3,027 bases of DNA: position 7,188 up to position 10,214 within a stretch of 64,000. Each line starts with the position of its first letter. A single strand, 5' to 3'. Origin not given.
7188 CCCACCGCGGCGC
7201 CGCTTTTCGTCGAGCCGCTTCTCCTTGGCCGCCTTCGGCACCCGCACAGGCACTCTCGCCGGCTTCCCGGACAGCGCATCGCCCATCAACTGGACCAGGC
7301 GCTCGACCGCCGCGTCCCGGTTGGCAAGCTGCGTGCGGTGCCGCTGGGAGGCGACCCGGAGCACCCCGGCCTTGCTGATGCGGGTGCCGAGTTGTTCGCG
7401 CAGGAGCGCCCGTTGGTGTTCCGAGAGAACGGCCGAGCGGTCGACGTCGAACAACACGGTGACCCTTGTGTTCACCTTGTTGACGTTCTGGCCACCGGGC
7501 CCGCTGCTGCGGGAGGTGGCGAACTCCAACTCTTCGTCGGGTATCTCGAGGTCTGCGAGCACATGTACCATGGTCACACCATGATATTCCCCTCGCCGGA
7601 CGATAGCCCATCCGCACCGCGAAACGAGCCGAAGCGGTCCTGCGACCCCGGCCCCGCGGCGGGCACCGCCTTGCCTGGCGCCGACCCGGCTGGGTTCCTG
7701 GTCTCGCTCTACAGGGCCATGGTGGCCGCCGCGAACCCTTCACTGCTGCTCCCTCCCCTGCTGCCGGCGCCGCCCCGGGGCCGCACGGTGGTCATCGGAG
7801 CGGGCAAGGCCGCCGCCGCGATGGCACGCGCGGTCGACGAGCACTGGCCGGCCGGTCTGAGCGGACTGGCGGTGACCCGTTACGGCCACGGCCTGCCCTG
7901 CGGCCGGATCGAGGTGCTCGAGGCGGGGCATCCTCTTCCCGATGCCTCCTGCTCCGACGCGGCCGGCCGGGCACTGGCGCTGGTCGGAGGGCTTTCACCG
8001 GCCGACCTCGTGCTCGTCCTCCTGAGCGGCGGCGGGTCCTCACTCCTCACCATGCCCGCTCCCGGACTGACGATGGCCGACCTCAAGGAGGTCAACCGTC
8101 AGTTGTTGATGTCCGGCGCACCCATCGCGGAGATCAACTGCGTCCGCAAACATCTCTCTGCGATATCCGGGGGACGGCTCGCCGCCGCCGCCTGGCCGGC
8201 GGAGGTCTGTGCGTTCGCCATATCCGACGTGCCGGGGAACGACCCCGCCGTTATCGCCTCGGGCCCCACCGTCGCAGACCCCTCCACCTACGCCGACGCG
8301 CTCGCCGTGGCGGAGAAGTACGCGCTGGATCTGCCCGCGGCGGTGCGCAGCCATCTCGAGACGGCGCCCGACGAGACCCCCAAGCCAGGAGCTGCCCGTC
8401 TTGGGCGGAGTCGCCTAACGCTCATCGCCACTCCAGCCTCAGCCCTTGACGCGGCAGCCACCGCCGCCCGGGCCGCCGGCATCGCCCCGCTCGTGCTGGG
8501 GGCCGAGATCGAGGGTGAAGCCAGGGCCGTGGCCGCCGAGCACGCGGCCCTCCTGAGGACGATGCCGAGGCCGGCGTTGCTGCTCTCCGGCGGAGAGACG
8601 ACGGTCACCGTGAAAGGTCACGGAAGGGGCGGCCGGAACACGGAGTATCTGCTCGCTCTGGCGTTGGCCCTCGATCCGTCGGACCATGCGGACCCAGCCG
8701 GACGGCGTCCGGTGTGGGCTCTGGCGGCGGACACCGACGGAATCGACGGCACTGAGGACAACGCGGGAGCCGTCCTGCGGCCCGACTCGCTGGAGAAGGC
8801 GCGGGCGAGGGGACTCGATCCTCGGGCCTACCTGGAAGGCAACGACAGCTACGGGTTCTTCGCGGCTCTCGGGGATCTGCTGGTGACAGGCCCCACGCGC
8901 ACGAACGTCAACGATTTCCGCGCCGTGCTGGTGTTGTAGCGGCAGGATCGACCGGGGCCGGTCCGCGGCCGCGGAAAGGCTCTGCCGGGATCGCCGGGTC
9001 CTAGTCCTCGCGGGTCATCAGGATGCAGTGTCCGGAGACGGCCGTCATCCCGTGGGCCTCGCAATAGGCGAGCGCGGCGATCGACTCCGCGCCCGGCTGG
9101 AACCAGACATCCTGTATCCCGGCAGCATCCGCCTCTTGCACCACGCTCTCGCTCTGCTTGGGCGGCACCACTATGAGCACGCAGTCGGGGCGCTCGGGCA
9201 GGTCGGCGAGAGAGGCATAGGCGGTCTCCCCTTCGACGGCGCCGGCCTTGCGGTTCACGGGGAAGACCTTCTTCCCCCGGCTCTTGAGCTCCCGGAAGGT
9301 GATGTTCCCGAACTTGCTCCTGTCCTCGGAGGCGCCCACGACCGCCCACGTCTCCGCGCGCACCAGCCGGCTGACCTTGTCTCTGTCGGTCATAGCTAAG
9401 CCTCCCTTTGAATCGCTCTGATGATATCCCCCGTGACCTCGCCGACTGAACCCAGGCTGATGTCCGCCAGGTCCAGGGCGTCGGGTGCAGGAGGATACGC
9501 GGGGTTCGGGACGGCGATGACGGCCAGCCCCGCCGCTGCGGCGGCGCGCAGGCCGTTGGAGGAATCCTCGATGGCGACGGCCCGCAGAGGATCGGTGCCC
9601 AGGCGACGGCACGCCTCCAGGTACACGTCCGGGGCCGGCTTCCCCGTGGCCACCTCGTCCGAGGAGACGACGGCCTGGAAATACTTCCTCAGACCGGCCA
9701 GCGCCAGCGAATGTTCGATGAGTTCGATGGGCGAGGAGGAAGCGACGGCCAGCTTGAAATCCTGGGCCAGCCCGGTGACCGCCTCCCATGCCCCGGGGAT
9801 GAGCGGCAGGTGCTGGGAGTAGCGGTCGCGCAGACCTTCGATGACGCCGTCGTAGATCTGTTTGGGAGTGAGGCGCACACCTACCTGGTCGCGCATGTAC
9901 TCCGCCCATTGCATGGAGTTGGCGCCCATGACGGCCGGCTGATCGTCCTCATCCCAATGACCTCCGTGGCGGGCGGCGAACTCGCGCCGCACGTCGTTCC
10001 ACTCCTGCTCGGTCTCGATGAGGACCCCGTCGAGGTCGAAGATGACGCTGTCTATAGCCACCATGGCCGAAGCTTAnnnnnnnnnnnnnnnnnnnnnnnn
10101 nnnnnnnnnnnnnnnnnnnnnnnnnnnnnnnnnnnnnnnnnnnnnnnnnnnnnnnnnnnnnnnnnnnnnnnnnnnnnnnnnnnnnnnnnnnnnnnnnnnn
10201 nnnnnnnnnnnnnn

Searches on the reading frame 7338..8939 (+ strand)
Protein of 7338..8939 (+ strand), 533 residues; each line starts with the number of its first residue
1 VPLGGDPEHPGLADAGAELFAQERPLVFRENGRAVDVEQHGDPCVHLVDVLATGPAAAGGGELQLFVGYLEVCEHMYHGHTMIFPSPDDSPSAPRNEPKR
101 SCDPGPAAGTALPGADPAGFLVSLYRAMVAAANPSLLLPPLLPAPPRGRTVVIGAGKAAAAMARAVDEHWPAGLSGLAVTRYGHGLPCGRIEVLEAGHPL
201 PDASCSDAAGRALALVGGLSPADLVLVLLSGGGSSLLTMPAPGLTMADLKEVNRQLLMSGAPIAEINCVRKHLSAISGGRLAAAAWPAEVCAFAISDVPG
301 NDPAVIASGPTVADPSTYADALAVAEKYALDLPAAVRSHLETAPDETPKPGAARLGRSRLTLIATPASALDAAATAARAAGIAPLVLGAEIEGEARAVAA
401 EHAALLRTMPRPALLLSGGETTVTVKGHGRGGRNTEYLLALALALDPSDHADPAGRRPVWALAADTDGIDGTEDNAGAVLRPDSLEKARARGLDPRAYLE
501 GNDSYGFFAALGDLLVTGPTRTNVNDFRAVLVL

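Call 19: search_protein_families(library=pfam, proteins=[window:7338-8939:+], max_evalue=0.001)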
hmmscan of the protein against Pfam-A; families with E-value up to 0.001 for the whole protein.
window:7338-8939:+ (533 aa): 2 families
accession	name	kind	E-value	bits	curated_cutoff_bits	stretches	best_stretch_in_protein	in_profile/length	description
PF13660.11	DUF4147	-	8.4e-79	264.7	23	1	123-341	4-234/234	Domain of unknown function (DUF4147)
PF05161.18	MOFRL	-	3.2e-38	130.6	28.3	1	414-526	2-106/106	MOFRL family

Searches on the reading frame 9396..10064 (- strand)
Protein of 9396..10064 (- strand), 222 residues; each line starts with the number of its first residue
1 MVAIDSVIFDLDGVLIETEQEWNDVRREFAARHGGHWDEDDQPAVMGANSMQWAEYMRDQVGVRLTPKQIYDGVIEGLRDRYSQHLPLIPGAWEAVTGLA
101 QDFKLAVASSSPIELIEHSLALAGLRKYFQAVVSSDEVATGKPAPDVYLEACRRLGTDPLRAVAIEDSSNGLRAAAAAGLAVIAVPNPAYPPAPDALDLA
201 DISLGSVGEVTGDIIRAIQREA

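Call 19: search_protein_families(library=pfam, proteins=[window:9396-10064:-], max_evalue=0.001)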
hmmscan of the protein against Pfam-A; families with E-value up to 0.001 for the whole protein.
window:9396-10064:- (222 aa): 4 families
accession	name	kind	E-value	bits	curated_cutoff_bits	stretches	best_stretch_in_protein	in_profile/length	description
PF13419.12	HAD_2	-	1.4e-30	107.2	23.8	1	7-185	1-178/178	Haloacid dehalogenase-like hydrolase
PF00702.32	Hydrolase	-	5e-28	99.2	26.4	1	4-179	1-191/191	haloacid dehalogenase-like hydrolase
PF12710.13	HAD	-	1.2e-05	26.3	27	1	7-169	1-182/189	haloacid dehalogenase-like hydrolase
PF13242.12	Hydrolase_like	-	5.8e-05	23.4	22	1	140-187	2-50/75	HAD-hyrolase-like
